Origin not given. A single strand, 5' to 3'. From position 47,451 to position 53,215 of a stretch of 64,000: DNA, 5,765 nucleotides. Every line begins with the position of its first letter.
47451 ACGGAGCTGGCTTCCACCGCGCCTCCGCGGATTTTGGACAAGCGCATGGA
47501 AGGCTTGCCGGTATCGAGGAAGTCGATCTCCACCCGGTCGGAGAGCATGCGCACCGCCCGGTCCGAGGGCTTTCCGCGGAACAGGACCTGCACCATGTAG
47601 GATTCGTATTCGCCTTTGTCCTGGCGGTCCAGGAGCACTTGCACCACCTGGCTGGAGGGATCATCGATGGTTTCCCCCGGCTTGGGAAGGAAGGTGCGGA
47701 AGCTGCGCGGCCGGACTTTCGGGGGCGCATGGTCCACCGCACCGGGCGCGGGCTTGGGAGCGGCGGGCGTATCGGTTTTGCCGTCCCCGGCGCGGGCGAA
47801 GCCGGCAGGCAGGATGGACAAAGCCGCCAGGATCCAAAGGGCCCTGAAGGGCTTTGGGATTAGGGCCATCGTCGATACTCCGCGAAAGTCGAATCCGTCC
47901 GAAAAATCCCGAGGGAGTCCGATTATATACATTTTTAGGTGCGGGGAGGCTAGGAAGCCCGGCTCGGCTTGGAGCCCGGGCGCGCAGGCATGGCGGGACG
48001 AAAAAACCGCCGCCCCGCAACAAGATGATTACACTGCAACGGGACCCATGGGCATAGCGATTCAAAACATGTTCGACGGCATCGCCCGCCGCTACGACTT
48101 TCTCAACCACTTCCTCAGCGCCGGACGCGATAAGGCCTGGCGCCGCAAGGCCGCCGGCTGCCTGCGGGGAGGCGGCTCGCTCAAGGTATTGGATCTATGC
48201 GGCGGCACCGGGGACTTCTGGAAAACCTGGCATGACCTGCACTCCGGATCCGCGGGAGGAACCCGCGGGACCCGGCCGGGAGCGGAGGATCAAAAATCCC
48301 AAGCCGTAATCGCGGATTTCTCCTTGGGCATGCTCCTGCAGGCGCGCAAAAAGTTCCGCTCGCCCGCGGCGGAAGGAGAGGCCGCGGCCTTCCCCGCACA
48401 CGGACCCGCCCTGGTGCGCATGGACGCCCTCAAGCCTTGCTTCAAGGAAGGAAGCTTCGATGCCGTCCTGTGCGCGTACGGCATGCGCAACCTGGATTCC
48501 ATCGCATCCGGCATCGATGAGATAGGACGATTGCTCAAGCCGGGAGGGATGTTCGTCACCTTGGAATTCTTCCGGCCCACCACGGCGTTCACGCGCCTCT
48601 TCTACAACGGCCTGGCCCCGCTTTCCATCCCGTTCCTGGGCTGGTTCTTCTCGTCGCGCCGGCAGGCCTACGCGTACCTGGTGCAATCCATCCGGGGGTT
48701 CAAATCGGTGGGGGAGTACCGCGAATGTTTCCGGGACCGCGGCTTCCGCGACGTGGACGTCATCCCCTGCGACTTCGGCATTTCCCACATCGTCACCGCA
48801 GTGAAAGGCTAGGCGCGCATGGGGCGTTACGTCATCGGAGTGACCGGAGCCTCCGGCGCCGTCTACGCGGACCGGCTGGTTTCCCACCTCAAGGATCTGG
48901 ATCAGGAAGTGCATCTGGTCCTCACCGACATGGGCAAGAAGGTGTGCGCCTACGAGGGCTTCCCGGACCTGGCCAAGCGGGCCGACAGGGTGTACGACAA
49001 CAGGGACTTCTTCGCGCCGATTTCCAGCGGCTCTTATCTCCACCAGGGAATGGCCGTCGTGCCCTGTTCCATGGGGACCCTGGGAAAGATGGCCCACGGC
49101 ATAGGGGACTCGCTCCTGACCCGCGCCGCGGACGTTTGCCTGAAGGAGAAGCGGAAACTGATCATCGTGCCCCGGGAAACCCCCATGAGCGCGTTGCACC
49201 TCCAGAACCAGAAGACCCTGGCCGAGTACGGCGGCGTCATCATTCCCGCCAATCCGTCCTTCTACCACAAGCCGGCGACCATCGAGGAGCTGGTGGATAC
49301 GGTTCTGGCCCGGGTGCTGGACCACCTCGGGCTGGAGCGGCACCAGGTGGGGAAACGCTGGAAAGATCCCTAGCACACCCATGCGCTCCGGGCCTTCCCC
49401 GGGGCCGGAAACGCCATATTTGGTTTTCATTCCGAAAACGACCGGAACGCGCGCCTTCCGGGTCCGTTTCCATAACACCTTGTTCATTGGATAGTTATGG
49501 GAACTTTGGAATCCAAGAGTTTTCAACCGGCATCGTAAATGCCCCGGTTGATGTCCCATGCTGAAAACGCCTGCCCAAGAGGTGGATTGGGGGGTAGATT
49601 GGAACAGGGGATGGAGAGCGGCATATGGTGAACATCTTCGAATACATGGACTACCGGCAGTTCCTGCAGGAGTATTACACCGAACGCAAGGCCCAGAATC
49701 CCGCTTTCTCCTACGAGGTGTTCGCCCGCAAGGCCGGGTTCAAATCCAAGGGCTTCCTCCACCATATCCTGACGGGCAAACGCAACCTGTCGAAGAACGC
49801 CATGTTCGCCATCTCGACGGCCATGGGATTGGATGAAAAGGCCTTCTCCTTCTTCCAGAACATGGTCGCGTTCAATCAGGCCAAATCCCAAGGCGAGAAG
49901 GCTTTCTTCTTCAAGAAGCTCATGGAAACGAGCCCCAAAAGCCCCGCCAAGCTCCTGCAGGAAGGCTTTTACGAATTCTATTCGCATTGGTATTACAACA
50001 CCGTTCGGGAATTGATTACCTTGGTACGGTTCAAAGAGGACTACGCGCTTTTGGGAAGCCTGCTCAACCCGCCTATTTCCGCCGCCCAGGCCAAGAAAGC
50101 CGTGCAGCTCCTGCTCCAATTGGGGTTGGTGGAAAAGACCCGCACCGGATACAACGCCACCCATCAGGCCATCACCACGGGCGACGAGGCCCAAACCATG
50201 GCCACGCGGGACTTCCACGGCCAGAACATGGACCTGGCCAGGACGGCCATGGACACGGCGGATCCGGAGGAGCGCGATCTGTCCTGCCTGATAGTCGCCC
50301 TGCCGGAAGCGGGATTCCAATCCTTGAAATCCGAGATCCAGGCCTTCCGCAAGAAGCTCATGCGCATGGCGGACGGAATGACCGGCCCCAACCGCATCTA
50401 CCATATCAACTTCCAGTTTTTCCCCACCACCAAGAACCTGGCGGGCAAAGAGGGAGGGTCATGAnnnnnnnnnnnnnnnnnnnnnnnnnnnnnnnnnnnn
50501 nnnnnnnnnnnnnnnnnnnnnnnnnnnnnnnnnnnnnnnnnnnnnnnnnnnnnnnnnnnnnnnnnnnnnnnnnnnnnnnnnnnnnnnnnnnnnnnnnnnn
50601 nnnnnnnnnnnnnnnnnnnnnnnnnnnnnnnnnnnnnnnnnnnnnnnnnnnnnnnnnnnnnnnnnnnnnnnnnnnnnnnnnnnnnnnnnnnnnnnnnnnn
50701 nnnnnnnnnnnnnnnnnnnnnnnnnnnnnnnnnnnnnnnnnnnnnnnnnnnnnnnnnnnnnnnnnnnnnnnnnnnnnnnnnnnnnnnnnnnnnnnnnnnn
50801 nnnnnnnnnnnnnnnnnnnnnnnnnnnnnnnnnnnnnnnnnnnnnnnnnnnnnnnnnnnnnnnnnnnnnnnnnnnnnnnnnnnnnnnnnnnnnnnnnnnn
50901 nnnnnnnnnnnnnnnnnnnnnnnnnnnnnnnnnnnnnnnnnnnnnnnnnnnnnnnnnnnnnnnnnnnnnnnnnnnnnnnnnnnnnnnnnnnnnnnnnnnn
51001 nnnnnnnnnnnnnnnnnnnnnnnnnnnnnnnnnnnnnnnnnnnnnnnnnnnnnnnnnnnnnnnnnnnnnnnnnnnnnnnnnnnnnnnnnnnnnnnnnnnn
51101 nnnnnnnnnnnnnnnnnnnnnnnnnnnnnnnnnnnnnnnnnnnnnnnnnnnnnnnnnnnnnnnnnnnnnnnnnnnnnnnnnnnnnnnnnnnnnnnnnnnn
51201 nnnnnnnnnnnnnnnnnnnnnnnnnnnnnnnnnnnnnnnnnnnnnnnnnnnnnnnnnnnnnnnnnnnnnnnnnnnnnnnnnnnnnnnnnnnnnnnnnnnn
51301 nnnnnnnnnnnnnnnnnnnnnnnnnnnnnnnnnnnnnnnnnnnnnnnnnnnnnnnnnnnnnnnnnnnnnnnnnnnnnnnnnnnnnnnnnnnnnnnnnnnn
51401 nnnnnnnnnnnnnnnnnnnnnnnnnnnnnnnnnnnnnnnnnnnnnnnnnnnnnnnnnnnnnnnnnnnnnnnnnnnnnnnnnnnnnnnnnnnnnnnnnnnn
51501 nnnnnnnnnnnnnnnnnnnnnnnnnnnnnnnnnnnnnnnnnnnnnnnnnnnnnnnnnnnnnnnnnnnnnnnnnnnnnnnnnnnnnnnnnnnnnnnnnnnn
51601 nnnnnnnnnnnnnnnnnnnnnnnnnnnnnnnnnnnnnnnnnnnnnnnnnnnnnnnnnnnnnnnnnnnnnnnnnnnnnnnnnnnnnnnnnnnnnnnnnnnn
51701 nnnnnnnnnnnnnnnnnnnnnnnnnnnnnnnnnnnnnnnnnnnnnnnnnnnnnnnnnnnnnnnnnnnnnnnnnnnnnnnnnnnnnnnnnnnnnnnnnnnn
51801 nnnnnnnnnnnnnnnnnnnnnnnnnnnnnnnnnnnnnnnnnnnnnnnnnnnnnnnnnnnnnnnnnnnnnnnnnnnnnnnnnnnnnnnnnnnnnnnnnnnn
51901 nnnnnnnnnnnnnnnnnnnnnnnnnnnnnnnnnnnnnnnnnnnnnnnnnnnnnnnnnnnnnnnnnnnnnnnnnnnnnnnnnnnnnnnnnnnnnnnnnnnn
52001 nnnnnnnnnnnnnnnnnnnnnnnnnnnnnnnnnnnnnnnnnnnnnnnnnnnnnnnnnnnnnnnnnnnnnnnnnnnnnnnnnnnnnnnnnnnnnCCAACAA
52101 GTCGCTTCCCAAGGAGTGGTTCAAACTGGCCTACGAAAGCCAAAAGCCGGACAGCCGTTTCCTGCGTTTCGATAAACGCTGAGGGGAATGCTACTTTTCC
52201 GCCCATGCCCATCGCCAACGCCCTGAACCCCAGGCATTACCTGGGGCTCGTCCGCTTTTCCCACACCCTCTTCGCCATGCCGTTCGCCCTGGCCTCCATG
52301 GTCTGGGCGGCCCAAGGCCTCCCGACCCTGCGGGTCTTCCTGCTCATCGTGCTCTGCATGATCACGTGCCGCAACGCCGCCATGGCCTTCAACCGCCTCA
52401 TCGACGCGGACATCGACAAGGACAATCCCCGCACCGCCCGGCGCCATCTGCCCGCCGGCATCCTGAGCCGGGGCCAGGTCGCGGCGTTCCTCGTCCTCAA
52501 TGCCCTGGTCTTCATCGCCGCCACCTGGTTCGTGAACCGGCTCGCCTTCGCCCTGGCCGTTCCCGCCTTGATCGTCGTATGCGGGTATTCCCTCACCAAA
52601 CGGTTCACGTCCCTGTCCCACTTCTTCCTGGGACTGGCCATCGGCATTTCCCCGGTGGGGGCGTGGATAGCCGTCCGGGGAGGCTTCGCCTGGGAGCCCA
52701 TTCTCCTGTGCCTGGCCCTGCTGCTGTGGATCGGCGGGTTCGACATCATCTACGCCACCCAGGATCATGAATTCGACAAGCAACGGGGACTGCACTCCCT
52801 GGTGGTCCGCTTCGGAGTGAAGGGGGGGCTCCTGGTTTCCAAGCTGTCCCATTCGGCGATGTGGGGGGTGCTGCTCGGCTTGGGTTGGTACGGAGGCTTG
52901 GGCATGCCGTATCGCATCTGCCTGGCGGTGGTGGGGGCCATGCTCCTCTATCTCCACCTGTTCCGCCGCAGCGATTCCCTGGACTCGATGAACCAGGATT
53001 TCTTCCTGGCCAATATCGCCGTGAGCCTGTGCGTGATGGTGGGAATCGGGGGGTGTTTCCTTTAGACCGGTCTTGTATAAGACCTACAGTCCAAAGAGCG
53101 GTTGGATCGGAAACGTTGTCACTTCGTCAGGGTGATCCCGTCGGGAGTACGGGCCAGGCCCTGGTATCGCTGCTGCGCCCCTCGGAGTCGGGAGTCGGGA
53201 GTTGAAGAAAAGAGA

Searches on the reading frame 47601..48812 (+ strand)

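Call 34: search_protein_families(library=pfam, proteins=[window:47601-48812:+], max_evalue=0.0001)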
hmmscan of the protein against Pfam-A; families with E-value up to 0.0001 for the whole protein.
window:47601-48812:+ (403 aa): 4 families
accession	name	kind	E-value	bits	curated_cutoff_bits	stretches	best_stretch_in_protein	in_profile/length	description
PF01209.24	Ubie_methyltran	-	6.1e-36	124.4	20.1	1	154-402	9-233/233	ubiE/COQ5 methyltransferase family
PF08241.18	Methyltransf_11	-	2.9e-09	37.9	21.2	1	229-319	15-94/95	Methyltransferase domain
PF13649.12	Methyltransf_25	-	1.8e-08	35.4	27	1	224-316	12-97/97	Methyltransferase domain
PF08242.18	Methyltransf_12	-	1.6e-05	26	30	1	231-318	19-98/98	Methyltransferase domain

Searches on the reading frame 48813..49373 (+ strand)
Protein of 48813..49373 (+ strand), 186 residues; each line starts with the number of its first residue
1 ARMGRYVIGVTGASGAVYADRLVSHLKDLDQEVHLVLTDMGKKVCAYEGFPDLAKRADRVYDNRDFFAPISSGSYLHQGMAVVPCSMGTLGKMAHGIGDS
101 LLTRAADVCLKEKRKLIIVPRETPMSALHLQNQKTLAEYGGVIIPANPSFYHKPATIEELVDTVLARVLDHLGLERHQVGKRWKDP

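Call 34: search_protein_families(library=pfam, proteins=[window:48813-49373:+], max_evalue=0.0001)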
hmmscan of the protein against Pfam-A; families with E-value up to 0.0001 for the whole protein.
window:48813-49373:+ (186 aa): 1 family
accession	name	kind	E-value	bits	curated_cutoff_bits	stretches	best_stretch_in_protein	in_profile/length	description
PF02441.25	Flavoprotein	-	2.3e-42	144.8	22.7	1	5-172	2-162/162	Flavoprotein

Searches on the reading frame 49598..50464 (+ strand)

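Call 34: search_protein_families(library=pfam, proteins=[window:49598-50464:+], max_evalue=0.0001)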
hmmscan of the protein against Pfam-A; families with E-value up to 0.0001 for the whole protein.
window:49598-50464:+ (288 aa): 1 family
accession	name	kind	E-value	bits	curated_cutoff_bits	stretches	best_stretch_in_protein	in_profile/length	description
PF14394.12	DUF4423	-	9.8e-34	117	30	1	115-276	5-164/165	Domain of unknown function (DUF4423)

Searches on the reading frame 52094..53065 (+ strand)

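Call 34: search_protein_families(library=pfam, proteins=[window:52094-53065:+], max_evalue=0.0001)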
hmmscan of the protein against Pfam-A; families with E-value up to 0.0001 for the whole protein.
window:52094-53065:+ (323 aa): 1 family
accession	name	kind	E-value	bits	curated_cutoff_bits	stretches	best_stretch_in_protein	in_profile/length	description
PF01040.23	UbiA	-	5.1e-56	190.2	34.2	1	61-308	1-250/250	UbiA prenyltransferase family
